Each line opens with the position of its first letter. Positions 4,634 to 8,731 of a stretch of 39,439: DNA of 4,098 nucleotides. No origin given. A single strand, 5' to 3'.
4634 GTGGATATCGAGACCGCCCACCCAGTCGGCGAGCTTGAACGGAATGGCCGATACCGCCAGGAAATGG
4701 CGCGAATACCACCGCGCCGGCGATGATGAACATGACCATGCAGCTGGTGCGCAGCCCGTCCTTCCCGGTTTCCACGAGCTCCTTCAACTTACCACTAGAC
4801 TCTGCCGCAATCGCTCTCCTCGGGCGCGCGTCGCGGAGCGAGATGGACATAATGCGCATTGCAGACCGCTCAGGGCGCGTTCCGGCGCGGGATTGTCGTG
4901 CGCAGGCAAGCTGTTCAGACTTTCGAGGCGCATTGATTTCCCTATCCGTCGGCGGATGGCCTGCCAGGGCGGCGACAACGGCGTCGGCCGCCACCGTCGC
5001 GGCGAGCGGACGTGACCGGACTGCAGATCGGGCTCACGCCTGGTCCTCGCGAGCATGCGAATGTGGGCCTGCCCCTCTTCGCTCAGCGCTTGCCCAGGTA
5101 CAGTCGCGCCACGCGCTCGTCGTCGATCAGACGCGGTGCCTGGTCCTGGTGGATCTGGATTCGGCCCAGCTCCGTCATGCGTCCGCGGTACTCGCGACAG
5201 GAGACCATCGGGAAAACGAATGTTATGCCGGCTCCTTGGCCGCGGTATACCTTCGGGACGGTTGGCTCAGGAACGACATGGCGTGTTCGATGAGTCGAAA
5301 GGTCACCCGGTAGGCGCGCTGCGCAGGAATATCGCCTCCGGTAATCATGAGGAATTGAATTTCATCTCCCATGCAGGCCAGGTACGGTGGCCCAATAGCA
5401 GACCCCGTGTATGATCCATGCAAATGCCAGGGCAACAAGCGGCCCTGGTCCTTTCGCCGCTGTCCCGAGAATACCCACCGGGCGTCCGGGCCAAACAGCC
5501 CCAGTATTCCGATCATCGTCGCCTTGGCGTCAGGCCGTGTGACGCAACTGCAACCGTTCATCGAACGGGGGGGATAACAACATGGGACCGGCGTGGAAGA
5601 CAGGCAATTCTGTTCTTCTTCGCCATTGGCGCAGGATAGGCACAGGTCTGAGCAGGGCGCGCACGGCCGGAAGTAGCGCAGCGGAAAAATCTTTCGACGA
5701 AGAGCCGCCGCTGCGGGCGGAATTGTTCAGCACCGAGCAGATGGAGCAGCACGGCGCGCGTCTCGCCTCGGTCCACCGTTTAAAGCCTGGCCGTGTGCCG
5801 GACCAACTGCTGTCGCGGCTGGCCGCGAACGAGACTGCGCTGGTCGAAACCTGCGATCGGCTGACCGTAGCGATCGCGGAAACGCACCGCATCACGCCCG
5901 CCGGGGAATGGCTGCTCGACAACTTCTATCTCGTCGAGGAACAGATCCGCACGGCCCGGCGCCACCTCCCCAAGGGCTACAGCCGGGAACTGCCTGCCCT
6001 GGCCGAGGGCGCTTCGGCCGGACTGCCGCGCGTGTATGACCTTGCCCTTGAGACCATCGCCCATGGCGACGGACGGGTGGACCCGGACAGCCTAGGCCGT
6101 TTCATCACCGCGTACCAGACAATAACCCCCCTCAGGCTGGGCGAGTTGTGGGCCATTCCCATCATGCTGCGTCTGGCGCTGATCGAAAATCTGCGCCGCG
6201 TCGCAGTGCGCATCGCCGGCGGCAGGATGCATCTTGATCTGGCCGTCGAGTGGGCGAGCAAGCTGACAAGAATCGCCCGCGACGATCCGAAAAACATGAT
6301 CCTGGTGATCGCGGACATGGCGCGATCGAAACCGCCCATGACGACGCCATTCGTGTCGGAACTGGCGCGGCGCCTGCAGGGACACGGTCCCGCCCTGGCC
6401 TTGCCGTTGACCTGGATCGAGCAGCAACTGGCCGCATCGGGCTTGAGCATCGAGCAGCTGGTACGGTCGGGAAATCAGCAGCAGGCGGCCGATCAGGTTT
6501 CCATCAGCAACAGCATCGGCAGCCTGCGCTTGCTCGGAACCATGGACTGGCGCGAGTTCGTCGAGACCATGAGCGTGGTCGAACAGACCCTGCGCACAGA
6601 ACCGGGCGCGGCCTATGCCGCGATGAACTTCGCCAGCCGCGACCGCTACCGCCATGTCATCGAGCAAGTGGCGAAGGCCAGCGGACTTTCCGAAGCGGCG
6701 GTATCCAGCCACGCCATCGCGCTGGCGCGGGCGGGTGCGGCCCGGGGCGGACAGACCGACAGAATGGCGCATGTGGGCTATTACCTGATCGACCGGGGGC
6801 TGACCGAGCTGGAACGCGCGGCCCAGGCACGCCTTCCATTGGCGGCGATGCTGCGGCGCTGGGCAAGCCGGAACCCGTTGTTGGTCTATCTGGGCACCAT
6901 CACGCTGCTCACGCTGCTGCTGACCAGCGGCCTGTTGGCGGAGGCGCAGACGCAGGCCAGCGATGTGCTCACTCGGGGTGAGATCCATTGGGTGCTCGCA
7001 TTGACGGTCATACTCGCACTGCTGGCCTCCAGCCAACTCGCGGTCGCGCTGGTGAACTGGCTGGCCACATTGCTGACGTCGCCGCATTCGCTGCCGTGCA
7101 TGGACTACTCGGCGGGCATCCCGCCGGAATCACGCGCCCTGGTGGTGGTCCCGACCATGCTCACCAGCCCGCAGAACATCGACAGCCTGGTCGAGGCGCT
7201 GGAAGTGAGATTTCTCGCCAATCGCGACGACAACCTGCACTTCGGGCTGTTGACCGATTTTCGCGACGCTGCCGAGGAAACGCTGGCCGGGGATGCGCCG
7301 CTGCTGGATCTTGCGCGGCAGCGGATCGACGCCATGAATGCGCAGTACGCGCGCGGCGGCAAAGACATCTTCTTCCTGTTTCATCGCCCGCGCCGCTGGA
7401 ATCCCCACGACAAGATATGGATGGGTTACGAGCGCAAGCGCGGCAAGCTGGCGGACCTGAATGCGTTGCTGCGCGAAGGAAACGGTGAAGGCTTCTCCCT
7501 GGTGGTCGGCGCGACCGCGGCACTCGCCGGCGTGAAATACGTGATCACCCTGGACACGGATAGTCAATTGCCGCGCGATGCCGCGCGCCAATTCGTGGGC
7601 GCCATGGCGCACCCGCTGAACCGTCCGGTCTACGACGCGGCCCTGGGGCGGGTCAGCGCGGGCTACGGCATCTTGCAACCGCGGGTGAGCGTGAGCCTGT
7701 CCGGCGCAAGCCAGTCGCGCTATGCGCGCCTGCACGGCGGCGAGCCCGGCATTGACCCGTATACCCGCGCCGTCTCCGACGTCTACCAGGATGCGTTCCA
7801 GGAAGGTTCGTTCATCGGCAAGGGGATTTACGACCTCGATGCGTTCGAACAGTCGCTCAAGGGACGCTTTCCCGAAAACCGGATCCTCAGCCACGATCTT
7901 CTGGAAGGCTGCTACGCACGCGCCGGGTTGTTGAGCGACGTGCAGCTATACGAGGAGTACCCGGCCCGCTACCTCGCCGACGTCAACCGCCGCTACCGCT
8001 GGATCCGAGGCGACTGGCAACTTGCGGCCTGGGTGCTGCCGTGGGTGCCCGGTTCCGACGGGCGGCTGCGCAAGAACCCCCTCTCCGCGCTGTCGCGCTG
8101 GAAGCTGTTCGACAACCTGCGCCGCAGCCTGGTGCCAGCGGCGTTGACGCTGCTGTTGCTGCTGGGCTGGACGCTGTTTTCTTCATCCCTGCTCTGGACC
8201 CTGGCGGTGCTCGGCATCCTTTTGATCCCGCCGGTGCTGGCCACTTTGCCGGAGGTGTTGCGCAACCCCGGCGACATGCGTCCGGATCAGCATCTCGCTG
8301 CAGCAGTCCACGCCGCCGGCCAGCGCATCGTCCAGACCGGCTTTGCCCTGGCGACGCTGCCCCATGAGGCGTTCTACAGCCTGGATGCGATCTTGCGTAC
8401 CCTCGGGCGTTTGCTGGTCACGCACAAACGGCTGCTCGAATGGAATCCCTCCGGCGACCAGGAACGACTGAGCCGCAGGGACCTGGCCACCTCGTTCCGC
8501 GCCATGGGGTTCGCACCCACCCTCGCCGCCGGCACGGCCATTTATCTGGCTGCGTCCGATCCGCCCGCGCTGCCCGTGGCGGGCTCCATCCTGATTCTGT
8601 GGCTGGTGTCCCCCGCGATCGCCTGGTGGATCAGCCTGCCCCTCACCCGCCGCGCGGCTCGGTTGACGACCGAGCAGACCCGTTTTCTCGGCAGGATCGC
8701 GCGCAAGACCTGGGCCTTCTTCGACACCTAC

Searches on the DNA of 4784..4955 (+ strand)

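Call 14: search_dna_similar(query=window:4784-4955:+, collection=plasmids, mode=distant, max_rows=40)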
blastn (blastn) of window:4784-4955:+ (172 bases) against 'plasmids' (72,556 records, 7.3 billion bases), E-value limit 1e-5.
No match.

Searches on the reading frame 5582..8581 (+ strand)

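Call 13: search_protein_families(library=pfam, proteins=[window:5582-8581:+])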
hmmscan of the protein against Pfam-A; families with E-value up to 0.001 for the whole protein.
window:5582-8581:+ (1000 aa): 1 family
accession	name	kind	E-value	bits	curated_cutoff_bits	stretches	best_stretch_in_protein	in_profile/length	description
PF13632.12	Glyco_trans_2_3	-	0.00043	20.6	27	0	782-880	114-197/198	Glycosyl transferase family group 2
